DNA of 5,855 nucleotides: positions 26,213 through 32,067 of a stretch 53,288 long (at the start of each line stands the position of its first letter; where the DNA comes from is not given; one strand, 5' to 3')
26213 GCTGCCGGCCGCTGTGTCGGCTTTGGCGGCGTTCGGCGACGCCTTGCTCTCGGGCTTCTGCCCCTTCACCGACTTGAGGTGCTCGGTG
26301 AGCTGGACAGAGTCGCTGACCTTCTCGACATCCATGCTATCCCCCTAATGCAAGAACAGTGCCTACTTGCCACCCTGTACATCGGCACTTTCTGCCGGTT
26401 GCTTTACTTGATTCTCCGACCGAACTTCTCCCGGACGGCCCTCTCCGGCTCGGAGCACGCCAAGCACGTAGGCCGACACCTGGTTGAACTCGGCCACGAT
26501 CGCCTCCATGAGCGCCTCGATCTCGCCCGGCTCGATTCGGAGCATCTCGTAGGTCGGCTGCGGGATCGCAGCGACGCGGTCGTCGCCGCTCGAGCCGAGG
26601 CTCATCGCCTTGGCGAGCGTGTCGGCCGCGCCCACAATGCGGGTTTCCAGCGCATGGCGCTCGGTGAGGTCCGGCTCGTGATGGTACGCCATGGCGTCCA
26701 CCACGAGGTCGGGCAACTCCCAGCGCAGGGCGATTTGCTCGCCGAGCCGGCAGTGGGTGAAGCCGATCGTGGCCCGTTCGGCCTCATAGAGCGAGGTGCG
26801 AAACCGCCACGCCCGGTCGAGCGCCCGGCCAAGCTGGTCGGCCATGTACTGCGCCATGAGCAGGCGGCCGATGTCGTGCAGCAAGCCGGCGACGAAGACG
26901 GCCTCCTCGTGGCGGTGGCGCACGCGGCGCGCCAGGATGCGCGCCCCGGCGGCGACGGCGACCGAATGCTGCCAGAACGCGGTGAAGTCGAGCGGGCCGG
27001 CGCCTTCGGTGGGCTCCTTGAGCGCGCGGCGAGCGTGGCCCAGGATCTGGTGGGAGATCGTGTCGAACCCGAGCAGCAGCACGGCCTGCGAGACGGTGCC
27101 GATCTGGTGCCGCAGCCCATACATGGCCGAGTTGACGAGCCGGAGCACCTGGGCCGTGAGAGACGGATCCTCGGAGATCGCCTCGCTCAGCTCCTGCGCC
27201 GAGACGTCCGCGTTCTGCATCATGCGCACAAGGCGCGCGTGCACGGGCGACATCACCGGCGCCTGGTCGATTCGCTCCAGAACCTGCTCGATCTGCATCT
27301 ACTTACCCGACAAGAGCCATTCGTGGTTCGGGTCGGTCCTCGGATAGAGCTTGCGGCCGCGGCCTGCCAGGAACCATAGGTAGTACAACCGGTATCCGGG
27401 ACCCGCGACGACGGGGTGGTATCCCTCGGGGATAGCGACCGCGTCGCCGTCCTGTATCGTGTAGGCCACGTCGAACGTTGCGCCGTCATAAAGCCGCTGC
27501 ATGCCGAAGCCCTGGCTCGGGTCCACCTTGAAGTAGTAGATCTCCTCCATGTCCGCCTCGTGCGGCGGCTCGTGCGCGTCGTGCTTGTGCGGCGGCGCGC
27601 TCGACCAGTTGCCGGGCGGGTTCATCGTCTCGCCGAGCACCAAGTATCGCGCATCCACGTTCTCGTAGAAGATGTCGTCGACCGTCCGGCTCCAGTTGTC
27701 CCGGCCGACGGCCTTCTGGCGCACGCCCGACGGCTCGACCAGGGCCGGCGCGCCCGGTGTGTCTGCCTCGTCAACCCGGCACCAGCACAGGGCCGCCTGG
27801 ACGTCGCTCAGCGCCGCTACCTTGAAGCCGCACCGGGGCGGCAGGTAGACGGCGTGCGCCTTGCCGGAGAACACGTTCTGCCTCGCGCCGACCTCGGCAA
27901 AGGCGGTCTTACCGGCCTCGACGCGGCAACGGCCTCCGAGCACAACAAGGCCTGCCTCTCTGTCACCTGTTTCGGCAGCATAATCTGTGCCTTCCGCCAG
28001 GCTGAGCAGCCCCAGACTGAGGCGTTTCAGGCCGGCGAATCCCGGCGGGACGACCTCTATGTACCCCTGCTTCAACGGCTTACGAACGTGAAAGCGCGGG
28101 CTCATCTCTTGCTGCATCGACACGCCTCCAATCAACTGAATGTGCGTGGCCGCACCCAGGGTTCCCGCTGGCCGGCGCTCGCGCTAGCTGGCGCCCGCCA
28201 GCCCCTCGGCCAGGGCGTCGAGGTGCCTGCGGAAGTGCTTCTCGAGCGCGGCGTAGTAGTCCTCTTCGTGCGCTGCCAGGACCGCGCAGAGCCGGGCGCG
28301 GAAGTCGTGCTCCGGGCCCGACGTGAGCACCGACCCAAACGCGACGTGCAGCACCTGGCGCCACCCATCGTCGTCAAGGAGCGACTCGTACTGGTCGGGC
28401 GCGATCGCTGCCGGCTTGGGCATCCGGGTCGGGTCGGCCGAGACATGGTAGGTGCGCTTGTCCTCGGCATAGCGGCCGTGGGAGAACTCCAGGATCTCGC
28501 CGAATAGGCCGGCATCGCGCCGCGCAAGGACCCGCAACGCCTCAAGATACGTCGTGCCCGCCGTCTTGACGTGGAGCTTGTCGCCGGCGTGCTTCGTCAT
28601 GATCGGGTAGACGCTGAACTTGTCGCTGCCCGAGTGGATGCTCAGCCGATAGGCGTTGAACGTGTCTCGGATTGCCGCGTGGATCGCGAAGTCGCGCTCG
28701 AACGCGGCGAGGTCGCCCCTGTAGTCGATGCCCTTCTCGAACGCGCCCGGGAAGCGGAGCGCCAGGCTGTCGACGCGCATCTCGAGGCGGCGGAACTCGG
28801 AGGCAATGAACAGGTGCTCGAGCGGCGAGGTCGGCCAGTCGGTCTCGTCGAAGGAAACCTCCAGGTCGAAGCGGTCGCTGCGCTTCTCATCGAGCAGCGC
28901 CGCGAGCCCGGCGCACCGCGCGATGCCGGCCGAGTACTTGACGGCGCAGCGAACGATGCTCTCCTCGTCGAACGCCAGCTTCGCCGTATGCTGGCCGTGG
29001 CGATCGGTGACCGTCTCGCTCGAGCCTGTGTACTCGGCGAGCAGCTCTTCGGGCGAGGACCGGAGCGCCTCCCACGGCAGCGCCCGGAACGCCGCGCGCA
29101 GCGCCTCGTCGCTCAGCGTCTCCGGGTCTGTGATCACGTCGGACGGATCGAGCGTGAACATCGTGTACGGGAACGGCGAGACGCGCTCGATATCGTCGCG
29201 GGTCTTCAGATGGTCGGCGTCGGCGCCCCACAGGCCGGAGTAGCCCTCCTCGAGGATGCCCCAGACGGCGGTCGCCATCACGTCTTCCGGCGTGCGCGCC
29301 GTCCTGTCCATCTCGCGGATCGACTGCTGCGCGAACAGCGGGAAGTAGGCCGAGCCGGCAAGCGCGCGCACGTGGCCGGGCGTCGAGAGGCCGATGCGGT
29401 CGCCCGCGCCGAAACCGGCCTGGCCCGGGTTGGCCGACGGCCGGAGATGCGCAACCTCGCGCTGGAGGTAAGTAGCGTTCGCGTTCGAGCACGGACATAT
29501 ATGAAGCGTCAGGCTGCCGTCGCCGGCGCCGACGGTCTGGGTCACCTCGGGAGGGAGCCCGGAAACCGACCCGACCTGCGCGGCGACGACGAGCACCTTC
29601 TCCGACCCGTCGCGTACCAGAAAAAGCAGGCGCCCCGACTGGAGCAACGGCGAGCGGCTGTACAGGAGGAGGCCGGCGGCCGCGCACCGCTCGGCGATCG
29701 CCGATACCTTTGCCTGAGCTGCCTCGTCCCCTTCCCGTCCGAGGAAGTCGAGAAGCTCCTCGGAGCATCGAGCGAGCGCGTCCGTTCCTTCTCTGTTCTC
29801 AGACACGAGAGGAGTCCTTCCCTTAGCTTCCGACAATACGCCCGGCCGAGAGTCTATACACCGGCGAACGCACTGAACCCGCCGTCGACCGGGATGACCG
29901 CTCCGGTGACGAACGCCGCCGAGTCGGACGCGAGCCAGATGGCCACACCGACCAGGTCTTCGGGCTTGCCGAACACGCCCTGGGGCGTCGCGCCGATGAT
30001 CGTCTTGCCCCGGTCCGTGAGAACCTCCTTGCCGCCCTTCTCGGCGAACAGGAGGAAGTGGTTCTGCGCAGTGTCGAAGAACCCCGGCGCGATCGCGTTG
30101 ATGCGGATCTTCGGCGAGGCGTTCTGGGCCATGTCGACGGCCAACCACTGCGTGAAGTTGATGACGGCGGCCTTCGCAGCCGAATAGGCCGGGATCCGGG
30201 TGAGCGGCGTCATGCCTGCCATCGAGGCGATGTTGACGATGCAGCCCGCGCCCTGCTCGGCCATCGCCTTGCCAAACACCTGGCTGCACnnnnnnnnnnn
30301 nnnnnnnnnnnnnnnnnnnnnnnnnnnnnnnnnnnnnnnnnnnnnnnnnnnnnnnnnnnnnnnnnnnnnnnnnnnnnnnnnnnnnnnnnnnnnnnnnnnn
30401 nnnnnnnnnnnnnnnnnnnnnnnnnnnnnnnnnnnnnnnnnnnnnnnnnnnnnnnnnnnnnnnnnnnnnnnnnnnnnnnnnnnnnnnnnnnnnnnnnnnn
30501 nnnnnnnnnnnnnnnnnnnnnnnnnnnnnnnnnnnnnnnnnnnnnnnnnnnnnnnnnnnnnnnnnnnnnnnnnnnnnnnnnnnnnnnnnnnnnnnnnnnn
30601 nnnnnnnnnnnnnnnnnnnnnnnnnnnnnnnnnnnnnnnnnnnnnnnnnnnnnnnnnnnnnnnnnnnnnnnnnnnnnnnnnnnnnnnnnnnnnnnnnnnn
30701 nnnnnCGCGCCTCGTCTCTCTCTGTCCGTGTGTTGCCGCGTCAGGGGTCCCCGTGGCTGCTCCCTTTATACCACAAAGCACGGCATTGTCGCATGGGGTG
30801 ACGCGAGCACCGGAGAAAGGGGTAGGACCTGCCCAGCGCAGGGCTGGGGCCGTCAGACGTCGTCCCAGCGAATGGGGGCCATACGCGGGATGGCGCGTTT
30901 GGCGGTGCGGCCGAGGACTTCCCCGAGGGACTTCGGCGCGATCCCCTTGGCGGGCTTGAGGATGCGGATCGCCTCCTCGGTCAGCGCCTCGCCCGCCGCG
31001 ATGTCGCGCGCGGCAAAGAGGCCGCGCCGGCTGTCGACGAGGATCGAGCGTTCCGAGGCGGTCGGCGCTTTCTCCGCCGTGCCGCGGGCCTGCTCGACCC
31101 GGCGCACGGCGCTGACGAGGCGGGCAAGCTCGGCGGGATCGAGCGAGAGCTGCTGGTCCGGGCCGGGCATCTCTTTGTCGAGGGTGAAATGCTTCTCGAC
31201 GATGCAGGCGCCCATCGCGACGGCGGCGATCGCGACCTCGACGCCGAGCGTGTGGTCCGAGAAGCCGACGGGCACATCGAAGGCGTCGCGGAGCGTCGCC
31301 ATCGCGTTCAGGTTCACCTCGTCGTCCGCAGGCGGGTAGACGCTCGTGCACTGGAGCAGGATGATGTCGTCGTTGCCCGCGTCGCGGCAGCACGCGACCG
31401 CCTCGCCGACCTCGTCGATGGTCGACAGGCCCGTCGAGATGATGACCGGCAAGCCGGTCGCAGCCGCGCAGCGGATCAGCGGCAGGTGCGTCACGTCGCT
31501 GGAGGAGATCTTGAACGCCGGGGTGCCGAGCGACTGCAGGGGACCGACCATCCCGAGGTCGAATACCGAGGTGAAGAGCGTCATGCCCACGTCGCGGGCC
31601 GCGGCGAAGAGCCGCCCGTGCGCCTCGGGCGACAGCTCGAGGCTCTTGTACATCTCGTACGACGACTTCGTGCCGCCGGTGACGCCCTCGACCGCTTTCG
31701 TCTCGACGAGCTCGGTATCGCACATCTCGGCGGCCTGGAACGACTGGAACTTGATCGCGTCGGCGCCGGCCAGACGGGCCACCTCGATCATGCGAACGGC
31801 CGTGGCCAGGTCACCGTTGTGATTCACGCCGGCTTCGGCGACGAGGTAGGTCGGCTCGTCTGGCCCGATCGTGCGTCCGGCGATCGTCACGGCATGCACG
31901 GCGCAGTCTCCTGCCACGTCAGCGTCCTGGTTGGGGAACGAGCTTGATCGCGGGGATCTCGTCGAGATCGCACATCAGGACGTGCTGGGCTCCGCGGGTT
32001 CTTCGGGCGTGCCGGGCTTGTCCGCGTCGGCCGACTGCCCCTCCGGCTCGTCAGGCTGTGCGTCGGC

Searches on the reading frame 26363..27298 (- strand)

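Call 11: search_protein_families(library=pfam, proteins=[window:26363-27298:-], max_evalue=0.001)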
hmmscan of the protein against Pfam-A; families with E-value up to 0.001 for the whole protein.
window:26363-27298:- (311 aa): 2 families
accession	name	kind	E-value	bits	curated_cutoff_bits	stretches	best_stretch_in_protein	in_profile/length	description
PF08668.18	HDOD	-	5.9e-57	192.8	22.9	1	14-209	2-196/196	HDOD domain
PF01966.28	HD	-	1.4e-11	45.1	22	1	109-229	2-114/116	HD domain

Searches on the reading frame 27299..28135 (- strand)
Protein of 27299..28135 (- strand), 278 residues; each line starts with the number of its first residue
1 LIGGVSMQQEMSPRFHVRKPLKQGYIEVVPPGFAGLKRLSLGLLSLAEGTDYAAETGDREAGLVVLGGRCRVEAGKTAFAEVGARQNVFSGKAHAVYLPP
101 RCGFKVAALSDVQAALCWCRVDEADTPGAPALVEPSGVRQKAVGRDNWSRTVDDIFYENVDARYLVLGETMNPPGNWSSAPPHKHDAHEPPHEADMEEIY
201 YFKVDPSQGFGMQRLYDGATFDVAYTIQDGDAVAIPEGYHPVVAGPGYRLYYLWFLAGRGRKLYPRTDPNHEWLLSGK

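Call 11: search_protein_families(library=pfam, proteins=[window:27299-28135:-], max_evalue=0.001)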
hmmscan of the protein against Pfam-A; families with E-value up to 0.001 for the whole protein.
window:27299-28135:- (278 aa): 1 family
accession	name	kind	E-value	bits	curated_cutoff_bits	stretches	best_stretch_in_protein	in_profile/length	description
PF04962.18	KduI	-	1.8e-75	254.1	23.9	1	26-274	15-262/262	KduI/IolB family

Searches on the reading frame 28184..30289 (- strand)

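Call 12: search_protein_families(library=pfam, proteins=[window:28184-30289:-], max_evalue=0.001)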
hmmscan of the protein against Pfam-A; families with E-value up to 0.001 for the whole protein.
window:28184-30289:- (701 aa): 1 family
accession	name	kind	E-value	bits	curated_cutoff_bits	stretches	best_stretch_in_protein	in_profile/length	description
PF16257.11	UxaE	-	8.4e-137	457.1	27.1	1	212-693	3-475/475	tagaturonate epimerase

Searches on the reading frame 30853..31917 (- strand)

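Call 12: search_protein_families(library=pfam, proteins=[window:30853-31917:-], max_evalue=0.001)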
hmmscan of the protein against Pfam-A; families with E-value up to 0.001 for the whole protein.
window:30853-31917:- (354 aa): 2 families
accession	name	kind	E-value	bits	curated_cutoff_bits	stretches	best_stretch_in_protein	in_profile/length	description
PF03102.20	NeuB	-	2.8e-84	282.8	22.1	1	43-283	1-241/241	NeuB family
PF08666.17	SAF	-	2.6e-12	47.5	21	1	298-354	2-62/63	SAF domain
